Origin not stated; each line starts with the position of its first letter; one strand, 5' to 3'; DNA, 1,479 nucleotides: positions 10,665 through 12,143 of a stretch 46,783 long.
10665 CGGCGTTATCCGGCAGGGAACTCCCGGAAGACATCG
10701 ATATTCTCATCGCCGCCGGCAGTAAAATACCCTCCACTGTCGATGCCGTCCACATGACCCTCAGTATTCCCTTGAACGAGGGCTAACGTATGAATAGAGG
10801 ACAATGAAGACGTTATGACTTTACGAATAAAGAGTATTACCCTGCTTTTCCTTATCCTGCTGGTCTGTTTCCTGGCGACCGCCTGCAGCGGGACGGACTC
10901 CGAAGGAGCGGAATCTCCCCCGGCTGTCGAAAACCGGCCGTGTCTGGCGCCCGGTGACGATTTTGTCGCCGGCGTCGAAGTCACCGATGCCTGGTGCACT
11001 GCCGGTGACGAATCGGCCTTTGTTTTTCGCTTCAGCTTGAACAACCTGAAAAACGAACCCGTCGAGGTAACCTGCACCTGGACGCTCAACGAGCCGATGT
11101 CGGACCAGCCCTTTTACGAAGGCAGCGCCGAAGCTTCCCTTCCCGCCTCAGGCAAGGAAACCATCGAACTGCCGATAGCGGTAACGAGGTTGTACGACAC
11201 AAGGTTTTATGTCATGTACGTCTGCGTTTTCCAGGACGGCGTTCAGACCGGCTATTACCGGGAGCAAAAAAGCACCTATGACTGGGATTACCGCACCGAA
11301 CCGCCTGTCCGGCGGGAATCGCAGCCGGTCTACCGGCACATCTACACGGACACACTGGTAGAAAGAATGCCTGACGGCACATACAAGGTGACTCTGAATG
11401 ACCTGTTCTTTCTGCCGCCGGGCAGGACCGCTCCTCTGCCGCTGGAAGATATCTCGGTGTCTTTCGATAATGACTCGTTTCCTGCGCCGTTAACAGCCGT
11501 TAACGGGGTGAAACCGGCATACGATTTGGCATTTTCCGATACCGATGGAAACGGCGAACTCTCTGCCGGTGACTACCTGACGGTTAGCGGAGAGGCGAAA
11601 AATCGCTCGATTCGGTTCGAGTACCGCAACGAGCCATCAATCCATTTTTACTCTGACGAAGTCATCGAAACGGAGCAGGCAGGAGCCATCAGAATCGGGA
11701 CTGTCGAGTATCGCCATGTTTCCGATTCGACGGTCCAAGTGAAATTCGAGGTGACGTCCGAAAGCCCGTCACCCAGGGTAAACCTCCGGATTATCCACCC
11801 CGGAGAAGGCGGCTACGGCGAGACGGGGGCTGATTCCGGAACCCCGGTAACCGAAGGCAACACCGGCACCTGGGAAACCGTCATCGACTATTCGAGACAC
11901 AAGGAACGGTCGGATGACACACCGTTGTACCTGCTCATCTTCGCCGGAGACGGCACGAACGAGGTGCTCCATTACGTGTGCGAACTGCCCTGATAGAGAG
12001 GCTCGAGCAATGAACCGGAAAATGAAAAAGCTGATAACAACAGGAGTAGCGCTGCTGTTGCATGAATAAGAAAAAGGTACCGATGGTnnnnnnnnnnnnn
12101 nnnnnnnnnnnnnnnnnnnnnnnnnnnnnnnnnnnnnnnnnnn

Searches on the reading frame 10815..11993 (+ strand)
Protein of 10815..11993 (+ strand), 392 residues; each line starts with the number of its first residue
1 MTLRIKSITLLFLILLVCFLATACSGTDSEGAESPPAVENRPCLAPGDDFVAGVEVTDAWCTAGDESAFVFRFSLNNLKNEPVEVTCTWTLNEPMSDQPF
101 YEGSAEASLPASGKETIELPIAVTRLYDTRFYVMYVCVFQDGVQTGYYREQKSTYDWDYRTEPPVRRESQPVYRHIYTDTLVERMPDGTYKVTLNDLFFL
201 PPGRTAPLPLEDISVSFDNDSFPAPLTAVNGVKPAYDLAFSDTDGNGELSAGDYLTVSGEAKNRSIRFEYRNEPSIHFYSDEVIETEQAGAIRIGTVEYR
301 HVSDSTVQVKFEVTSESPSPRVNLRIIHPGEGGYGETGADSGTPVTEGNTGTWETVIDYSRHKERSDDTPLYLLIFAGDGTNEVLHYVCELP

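Call 3: search_protein_families(library=pfam, proteins=[window:10815-11993:+], max_evalue=0.01)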
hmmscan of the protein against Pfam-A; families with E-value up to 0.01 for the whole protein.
window:10815-11993:+ (392 aa): 1 family
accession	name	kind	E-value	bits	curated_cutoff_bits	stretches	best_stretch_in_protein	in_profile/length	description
PF14155.11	DUF4307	-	0.0029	17.9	27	0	289-320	30-61/111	Domain of unknown function (DUF4307)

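Call 4: search_protein_families(library=ncbifam, proteins=[window:10815-11993:+], max_evalue=0.01)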
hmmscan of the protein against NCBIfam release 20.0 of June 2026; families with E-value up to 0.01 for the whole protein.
window:10815-11993:+ (392 aa): 0 families
